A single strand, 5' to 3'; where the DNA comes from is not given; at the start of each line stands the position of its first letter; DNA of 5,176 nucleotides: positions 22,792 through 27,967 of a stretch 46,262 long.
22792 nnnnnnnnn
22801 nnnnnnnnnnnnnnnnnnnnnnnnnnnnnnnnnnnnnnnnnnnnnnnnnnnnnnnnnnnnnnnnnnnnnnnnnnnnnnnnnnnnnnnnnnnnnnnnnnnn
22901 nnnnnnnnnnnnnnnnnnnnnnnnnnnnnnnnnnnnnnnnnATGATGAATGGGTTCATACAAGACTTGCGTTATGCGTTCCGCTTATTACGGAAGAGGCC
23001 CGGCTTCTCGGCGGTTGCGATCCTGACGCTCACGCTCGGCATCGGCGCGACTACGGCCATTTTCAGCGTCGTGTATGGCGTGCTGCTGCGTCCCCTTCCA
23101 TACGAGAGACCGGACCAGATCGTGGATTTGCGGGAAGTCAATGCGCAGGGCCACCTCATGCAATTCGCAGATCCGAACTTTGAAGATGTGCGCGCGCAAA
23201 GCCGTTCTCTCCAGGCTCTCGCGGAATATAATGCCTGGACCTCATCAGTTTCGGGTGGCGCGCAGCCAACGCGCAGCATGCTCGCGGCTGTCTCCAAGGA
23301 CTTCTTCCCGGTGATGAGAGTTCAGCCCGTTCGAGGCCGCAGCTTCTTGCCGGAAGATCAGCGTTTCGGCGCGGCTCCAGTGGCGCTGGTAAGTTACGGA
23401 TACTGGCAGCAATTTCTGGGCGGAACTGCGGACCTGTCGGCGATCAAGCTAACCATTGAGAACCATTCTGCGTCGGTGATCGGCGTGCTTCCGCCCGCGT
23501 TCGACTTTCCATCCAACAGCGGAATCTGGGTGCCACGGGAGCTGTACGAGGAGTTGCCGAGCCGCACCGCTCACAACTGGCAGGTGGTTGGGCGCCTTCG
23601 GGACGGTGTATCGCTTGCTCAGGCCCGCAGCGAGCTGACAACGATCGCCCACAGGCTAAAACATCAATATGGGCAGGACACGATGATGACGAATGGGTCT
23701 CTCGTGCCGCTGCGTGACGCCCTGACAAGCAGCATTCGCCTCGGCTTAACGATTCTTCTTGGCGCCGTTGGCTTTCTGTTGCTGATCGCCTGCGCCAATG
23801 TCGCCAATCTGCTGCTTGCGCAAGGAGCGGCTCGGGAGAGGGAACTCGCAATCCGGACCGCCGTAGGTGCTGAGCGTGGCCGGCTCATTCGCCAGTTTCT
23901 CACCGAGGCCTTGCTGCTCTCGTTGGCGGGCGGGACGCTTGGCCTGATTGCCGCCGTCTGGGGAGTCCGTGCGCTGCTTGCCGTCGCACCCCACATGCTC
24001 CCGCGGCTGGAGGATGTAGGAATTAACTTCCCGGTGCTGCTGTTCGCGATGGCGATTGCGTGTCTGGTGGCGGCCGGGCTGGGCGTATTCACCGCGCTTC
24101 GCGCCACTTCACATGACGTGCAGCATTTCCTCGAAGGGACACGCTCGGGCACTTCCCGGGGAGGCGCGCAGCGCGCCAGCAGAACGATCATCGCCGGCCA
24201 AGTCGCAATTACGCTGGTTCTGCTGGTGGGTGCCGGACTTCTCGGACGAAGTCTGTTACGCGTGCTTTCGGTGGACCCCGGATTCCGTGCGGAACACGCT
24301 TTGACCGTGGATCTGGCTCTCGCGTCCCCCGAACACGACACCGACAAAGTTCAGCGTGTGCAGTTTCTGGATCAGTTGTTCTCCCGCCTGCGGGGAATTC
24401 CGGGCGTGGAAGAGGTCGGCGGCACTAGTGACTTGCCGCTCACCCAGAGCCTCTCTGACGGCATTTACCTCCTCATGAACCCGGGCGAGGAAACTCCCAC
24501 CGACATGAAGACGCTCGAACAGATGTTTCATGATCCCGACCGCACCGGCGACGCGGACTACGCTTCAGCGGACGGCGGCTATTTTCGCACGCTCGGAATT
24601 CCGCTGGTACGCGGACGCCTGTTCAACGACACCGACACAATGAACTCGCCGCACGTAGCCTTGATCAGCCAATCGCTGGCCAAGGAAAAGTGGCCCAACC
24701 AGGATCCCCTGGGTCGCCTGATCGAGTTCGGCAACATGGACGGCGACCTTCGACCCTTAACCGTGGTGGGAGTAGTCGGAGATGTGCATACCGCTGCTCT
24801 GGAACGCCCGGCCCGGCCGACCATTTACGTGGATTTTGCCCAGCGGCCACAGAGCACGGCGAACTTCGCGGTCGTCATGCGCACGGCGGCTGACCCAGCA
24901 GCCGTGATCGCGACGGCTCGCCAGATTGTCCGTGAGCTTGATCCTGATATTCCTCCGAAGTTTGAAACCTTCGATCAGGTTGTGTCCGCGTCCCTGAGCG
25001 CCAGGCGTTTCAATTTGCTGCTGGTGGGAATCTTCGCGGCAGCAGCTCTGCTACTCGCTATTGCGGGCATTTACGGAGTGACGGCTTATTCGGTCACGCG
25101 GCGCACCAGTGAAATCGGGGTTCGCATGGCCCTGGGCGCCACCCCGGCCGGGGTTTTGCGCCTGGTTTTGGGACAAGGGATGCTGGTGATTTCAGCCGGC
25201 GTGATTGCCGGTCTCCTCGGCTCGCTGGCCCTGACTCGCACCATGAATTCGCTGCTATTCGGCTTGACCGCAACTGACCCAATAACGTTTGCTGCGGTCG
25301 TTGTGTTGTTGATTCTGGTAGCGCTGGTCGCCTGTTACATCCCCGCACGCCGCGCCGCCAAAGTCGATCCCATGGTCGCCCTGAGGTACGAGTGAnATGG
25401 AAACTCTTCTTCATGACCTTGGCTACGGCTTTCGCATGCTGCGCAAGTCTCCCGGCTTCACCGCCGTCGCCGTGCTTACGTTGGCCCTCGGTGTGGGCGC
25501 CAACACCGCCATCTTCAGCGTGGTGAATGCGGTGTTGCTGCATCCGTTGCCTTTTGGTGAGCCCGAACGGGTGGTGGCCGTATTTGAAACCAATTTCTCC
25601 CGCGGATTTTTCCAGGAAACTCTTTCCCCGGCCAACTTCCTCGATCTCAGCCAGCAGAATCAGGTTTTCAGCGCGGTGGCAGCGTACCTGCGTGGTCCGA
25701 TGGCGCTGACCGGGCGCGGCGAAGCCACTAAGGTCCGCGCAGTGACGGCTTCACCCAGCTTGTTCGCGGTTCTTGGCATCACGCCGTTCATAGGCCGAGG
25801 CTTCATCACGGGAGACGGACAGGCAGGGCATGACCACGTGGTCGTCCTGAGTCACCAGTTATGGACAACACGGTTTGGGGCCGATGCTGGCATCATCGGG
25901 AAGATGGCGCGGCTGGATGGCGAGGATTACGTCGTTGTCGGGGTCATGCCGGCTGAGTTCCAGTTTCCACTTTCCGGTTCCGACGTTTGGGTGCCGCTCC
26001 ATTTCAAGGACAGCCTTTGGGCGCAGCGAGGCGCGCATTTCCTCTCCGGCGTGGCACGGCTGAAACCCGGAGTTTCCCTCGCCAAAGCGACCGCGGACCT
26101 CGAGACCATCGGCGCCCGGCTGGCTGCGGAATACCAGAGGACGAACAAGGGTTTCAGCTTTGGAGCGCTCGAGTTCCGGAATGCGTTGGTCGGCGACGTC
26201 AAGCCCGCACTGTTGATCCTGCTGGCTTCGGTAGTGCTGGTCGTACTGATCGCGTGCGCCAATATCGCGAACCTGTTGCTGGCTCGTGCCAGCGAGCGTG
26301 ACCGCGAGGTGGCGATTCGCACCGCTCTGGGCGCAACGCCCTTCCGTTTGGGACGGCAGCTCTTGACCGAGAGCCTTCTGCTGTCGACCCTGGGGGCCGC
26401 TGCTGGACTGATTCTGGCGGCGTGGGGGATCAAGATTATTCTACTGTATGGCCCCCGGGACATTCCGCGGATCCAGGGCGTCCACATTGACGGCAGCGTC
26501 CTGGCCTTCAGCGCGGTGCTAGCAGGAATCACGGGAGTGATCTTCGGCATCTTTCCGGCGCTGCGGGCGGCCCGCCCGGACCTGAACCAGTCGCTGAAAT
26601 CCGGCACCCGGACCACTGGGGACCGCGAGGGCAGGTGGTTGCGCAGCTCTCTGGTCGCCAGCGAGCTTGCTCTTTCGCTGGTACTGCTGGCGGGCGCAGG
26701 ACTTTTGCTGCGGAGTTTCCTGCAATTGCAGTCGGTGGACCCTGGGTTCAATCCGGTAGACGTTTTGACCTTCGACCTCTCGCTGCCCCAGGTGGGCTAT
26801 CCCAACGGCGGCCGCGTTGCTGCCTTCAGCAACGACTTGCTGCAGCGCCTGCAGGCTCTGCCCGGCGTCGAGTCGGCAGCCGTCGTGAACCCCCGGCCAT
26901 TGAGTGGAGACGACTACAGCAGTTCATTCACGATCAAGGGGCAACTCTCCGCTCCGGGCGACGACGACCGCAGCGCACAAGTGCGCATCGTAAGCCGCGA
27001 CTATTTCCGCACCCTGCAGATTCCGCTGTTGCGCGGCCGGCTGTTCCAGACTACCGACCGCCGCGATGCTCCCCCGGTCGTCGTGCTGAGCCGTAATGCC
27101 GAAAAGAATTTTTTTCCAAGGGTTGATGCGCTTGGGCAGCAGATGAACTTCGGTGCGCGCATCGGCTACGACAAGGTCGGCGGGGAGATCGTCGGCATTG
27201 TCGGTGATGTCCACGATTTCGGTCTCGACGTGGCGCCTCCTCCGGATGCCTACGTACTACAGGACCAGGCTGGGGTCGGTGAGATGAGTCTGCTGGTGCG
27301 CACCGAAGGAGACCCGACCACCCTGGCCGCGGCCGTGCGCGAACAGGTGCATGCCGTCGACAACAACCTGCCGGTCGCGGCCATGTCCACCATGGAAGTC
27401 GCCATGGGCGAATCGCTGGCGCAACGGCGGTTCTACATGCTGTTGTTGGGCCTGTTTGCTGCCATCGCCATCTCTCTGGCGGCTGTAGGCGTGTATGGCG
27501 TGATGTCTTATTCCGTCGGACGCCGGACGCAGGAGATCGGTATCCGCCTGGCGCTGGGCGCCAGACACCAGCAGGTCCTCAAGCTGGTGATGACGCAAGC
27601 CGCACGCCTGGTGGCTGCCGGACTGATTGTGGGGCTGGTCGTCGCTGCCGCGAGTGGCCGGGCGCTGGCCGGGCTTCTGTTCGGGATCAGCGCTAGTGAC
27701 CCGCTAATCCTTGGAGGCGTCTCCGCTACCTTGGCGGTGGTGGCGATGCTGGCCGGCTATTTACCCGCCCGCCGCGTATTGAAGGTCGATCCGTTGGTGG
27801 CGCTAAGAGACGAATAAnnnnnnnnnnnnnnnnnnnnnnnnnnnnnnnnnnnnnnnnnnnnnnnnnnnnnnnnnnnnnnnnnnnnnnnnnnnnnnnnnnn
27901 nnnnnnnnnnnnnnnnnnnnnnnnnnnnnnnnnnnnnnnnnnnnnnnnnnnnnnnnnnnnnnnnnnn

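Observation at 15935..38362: Self-regulated sigma-54 operon: one adaptor, one TolC duct and two ATPases, but six tandem ADOP-type duplicated MacB/FtsX permeases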

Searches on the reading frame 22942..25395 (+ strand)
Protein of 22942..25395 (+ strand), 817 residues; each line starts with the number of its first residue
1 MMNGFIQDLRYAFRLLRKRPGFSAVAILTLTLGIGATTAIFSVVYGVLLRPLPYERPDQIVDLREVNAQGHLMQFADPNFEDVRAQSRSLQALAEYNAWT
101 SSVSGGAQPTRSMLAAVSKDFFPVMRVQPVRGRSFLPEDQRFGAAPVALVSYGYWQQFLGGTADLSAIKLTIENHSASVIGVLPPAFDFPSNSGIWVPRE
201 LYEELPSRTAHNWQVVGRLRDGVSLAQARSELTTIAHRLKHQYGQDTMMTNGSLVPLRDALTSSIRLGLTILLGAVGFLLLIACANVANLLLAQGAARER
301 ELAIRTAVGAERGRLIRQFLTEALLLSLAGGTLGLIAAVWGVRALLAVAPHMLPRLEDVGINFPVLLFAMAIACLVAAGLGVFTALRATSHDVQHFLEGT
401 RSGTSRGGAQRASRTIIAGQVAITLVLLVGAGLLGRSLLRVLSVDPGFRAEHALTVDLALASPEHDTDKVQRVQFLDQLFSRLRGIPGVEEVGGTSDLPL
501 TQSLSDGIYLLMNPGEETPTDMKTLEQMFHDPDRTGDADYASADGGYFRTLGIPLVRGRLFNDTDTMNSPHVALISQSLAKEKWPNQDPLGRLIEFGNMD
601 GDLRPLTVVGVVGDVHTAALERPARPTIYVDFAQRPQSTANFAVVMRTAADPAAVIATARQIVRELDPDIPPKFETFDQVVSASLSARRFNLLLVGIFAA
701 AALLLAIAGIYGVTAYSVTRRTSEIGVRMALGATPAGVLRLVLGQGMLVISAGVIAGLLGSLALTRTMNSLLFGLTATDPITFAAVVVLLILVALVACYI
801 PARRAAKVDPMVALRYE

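Call 3: search_protein_families(library=pfam, proteins=[window:22942-25395:+])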
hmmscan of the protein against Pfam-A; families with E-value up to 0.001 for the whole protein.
window:22942-25395:+ (817 aa): 2 families
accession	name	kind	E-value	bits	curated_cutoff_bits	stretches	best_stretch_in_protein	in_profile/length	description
PF12704.14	MacB_PCD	-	1.6e-37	130.2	27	2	23-234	1-206/207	MacB-like periplasmic core domain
PF02687.27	FtsX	-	2e-26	92.9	25.5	2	697-810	2-120/120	FtsX-like permease C-terminal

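Call 4: search_protein_families(library=ncbifam, proteins=[window:22942-25395:+])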
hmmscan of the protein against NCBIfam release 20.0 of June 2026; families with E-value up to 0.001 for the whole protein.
window:22942-25395:+ (817 aa): 5 families
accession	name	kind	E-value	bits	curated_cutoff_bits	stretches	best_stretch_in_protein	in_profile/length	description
TIGR03434.1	ADOP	subfamily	4.6e-265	881.6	622.3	1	5-817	1-803/803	ADOP family duplicated permease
NF007826.0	PRK10535.1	equivalog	3.4e-33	114.8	966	2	114-386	369-631/648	macrolide ABC transporter ATP-binding protein/permease MacB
TIGR02212.1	lolCE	equivalog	2.4e-06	26.7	362.45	0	716-817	290-411/411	lipoprotein-releasing ABC transporter permease subunit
NF038008.1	ABC_perm_DarB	equivalog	5.7e-06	24.6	700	1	269-458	273-457/777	darobactin export ABC transporter permease subunit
NF041854.1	ABC_perm_YbbP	equivalog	4.1e-05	21.7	999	0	650-803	201-357/806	putative ABC transporter permease subunit YbbP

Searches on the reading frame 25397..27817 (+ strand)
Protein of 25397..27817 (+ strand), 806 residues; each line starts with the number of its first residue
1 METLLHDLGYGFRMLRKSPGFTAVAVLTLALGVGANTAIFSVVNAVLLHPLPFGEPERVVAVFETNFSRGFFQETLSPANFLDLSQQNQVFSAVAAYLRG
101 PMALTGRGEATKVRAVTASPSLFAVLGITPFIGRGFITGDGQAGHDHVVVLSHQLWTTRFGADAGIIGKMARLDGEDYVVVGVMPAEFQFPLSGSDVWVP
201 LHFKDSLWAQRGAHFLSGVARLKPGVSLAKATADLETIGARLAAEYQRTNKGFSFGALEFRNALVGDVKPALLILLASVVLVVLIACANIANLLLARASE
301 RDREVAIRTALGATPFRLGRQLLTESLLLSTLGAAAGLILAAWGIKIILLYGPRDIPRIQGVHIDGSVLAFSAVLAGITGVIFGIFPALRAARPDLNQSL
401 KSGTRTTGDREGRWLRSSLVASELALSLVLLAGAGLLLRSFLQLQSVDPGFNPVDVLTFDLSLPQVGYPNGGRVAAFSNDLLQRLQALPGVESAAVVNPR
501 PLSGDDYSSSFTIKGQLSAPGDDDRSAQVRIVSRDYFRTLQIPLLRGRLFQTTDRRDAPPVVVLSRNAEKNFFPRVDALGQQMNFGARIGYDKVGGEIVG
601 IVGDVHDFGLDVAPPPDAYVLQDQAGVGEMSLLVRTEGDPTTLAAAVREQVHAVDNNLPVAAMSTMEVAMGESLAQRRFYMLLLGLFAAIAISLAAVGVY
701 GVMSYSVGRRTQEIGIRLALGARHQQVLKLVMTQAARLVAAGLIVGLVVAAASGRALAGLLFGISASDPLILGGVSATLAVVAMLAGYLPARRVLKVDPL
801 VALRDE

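Call 3: search_protein_families(library=pfam, proteins=[window:25397-27817:+])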
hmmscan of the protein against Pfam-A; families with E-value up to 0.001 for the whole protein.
window:25397-27817:+ (806 aa): 2 families
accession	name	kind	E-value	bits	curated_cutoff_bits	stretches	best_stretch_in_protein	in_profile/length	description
PF12704.14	MacB_PCD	-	3.5e-36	125.9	27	2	22-237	1-206/207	MacB-like periplasmic core domain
PF02687.27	FtsX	-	8e-26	90.9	25.5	2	686-799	2-120/120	FtsX-like permease C-terminal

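Call 4: search_protein_families(library=ncbifam, proteins=[window:25397-27817:+])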
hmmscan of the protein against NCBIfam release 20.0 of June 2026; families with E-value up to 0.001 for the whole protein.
window:25397-27817:+ (806 aa): 5 families
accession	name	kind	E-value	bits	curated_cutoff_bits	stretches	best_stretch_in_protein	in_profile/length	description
TIGR03434.1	ADOP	subfamily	4.1e-288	957.9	622.3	1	4-806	1-803/803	ADOP family duplicated permease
NF007826.0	PRK10535.1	equivalog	9.7e-30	103.4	966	2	680-805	521-647/648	macrolide ABC transporter ATP-binding protein/permease MacB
NF041854.1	ABC_perm_YbbP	equivalog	2.3e-05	22.5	999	1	655-805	218-370/806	putative ABC transporter permease subunit YbbP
TIGR02212.1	lolCE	equivalog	0.00025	20.1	362.45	0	275-341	269-335/411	lipoprotein-releasing ABC transporter permease subunit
NF038008.1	ABC_perm_DarB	equivalog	0.00063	17.8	700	0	269-462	270-458/777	darobactin export ABC transporter permease subunit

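Call 12: find_encoding_contigs(protein=window:25397-27817:+, flank=10000, max_places=6)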
Protein window:25397-27817:+ (806 aa): 4 contigs read that carry it; 4 places shown.
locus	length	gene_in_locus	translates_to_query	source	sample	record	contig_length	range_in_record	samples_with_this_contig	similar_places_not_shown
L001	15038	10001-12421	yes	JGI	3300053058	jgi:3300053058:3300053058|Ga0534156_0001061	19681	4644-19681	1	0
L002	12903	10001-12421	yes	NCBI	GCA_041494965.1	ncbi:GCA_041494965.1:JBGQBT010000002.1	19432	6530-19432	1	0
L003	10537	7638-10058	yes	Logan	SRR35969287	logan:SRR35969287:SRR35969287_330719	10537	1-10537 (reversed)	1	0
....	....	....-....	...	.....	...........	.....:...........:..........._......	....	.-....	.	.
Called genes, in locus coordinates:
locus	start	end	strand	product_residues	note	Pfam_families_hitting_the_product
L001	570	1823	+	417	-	PF25919:BSH_CusB (faint), PF25989:YknX_C (faint)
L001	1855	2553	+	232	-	PF13555:AAA_29 (faint), PF00005:ABC_tran, PF02463:SMC_N (weak), PF13304:AAA_21 (weak)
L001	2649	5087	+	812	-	PF12704:MacB_PCD, PF02687:FtsX, PF12704:MacB_PCD, PF02687:FtsX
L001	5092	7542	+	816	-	PF12704:MacB_PCD, PF02687:FtsX, PF12704:MacB_PCD, PF02687:FtsX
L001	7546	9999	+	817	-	PF12704:MacB_PCD, PF02687:FtsX, PF12704:MacB_PCD, PF02687:FtsX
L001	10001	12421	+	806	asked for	PF12704:MacB_PCD, PF02687:FtsX, PF12704:MacB_PCD, PF02687:FtsX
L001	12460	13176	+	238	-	PF00005:ABC_tran, PF13304:AAA_21 (weak)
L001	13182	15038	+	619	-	?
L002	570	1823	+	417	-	PF25919:BSH_CusB (faint), PF25989:YknX_C (faint)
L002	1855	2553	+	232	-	PF13555:AAA_29 (faint), PF00005:ABC_tran, PF02463:SMC_N (weak), PF13304:AAA_21 (weak)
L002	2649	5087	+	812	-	PF12704:MacB_PCD, PF02687:FtsX, PF12704:MacB_PCD, PF02687:FtsX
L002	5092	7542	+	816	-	PF12704:MacB_PCD, PF02687:FtsX, PF12704:MacB_PCD, PF02687:FtsX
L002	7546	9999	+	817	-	PF12704:MacB_PCD, PF02687:FtsX, PF12704:MacB_PCD, PF02687:FtsX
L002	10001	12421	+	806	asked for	PF12704:MacB_PCD, PF02687:FtsX, PF12704:MacB_PCD, PF02687:FtsX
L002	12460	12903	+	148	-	?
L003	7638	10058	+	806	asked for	PF12704:MacB_PCD, PF02687:FtsX, PF12704:MacB_PCD, PF02687:FtsX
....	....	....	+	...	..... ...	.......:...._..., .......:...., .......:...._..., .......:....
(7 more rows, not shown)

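Call 13: find_related_loci(query=window:25397-27817:+, collection=genome_contigs, flank=10000)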
Query window:25397-27817:+ (806 aa) in genome_contigs; peptide patterns used: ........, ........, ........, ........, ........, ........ (x = any residue, [..] = any of these).
149 stretches matched a pattern; 37 encode a relative of the query (tblastn E <= 1e-3); 37 distinct loci.
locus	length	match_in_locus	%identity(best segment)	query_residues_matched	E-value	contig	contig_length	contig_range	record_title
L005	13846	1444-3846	43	1-806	0e+0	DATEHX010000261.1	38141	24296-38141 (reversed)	MAG TPA_asm: Pyrinomonadaceae bacterium isolate SMAG_U8822 k141_717925, whole genome shotgun sequence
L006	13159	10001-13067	44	4-806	0e+0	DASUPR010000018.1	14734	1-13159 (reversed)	MAG TPA_asm: Pyrinomonadaceae bacterium isolate SMAG_U1660 k141_94360, whole genome shotgun sequence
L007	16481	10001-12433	43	2-806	0e+0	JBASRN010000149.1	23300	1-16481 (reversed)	MAG: Blastocatellia bacterium isolate MFD13521_ilm_asm_bin1 k127_13639, whole genome shotgun sequence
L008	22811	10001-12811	45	1-806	0e+0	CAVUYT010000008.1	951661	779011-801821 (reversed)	MAG: uncultured Acidobacteriota bacterium isolate MFD05513.bin.1.198 genome assembly, contig: contig_2971, whole genome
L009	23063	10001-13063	45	1-806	0e+0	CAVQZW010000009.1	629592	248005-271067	MAG: uncultured Acidobacteriota bacterium isolate MFD00008.bin.2.180 genome assembly, contig: contig_6421, whole genome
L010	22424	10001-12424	47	1-806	0e+0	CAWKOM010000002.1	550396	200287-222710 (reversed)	MAG: uncultured Acidobacteriota bacterium isolate MFD04570.bin.1.109 genome assembly, contig: contig_103873, whole genom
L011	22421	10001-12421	45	1-806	0e+0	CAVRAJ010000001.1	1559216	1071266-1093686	MAG: uncultured Acidobacteriota bacterium isolate MFD00031.bin.1.66 genome assembly, contig: contig_33300, whole genome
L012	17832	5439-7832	43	1-806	0e+0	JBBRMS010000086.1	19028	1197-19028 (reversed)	MAG: Pyrinomonadales bacterium isolate La1_metabat2.066 LA1C_B2.066_k141_1582041L_19028_cov_17.5628, whole genome shotgu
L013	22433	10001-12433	45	6-806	0e+0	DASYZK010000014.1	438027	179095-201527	MAG TPA_asm: Candidatus Acidiferrales bacterium isolate SMAG_U6360 k141_918963, whole genome shotgun sequence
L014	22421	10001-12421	44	1-806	0e+0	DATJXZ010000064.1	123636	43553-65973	MAG TPA_asm: Candidatus Solibacter sp. isolate SMAG_U15139 k141_1157860, whole genome shotgun sequence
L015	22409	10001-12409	45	6-806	2e-177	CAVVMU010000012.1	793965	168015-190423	MAG: uncultured Acidobacteriota bacterium isolate MFD05377.bin.1.176 genome assembly, contig: contig_45011, whole genome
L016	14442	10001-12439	43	1-806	2e-179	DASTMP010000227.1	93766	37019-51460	MAG TPA_asm: Blastocatellia bacterium isolate SMAG_U3747 k141_2900632, whole genome shotgun sequence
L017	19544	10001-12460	46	1-806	0e+0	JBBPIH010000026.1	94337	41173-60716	MAG: Acidobacteriota bacterium isolate BPF2-12-14_bin_2 NODE_26_length_94337_cov_27.691182, whole genome shotgun sequenc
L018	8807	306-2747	42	1-806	6e-173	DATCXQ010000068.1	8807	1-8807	MAG TPA_asm: Blastocatellia bacterium isolate SMAG_U7443 k141_241667, whole genome shotgun sequence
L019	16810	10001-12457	45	1-806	0e+0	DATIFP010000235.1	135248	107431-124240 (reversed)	MAG TPA_asm: Blastocatellia bacterium isolate SMAG_U16398 k141_1903274, whole genome shotgun sequence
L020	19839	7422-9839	41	1-806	2e-166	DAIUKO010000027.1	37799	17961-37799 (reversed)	MAG TPA_asm: Vicinamibacterales bacterium isolate CTOTU27892 NODE_90_length_37799_cov_8.039794, whole genome shotgun seq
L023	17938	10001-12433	44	2-806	0e+0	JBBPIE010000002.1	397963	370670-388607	MAG: Candidatus Onstottus arcticum isolate BPF1-18-20_bin_3 NODE_3_length_397963_cov_42.383986, whole genome shotgun seq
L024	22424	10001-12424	42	1-806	1e-158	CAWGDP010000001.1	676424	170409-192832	MAG: uncultured Acidobacteriaceae bacterium isolate MFD02248.bin.1.195 genome assembly, contig: contig_122, whole genome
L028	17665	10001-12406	46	2-806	0e+0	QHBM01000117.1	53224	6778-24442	MAG: Chthoniobacterales bacterium isolate RRmetagenome_bin20 antarctic_metabat_spec_bin_15_contig_17, whole genome shotg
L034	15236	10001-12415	38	2-806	9e-139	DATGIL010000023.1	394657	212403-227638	MAG TPA_asm: Bryobacteraceae bacterium isolate SMAG_U9806 k141_430979, whole genome shotgun sequence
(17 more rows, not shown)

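Call 37: search_protein_families(library=pfam, proteins=[L014:1607-3541:-, L015:1804-3792:-, L010:1611-3341:-, L014:534-1610:-, L015:4466-5497:-, L020:4112-5146:+, L020:13472-14101:+, L034:9397-9768:+, L024:6616-6975:+, L012:14068-14766:+], max_evalue=0.00001)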
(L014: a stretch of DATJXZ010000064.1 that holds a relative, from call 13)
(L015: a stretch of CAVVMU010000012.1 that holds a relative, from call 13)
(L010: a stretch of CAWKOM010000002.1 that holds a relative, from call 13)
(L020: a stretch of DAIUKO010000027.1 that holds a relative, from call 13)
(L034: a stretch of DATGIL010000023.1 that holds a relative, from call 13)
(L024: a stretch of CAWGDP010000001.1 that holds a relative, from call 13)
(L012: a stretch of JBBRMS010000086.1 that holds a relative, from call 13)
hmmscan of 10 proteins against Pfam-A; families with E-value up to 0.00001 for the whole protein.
L014:1607-3541:- (644 aa): 2 families
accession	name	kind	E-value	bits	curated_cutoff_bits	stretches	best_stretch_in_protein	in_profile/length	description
PF03949.21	Malic_M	-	1.6e-92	309.9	23.5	1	341-608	1-257/258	Malic enzyme, NAD binding domain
PF00390.24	malic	-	2.3e-68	230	23.1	1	151-331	1-182/182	Malic enzyme, N-terminal domain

L015:1804-3792:- (662 aa): 0 families

L010:1611-3341:- (576 aa): 2 families
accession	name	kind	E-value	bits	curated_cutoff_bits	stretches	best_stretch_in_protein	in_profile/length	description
PF03949.21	Malic_M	-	3.6e-92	308.8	23.5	1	273-540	1-257/258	Malic enzyme, NAD binding domain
PF00390.24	malic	-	7.6e-68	228.3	23.1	1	83-263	1-182/182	Malic enzyme, N-terminal domain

L014:534-1610:- (358 aa): 1 family
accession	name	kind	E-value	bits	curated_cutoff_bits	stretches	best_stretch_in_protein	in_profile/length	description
PF00672.30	HAMP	-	8.3e-09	36.1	25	1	307-355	4-52/53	HAMP domain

L015:4466-5497:- (343 aa): 4 families
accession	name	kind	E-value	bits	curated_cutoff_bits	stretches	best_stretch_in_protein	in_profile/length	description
PF00578.27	AhpC-TSA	-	9.4e-23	80.9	26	1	198-313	4-123/124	AhpC/TSA family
PF08534.16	Redoxin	-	1.5e-18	67.4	26.6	1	199-320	6-137/148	Redoxin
PF13905.12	Thioredoxin_8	-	3.3e-17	63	27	1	219-309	1-92/94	Thioredoxin-like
PF00085.26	Thioredoxin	-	5e-11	42.9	23.5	1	220-266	19-64/103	Thioredoxin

L020:4112-5146:+ (344 aa): 3 families
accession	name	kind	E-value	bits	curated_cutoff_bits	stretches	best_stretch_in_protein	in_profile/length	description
PF13487.12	HD_5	-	9.7e-32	110.5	27.2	1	172-333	6-170/170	HD domain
PF00072.30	Response_reg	-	1.4e-21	77.2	30.2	1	7-120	1-110/111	Response regulator receiver domain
PF01966.28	HD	-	2.1e-12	47.8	22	1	182-302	3-116/116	HD domain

L020:13472-14101:+ (209 aa): 1 family
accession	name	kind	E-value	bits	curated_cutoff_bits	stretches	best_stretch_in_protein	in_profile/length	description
PF09335.16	VTT_dom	-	3.3e-13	50.6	33.9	1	38-150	4-118/123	VTT domain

L034:9397-9768:+ (123 aa): 1 family
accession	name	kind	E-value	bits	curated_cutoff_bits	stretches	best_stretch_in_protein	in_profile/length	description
PF03551.20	PadR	-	9e-19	67.7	27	1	29-102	1-74/75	Transcriptional regulator PadR-like family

L024:6616-6975:+ (119 aa): 1 family
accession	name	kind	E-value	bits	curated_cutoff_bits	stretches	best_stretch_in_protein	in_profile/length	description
PF03551.20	PadR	-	1.2e-19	70.5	27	1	26-99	1-74/75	Transcriptional regulator PadR-like family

L012:14068-14766:+ (232 aa): 0 families
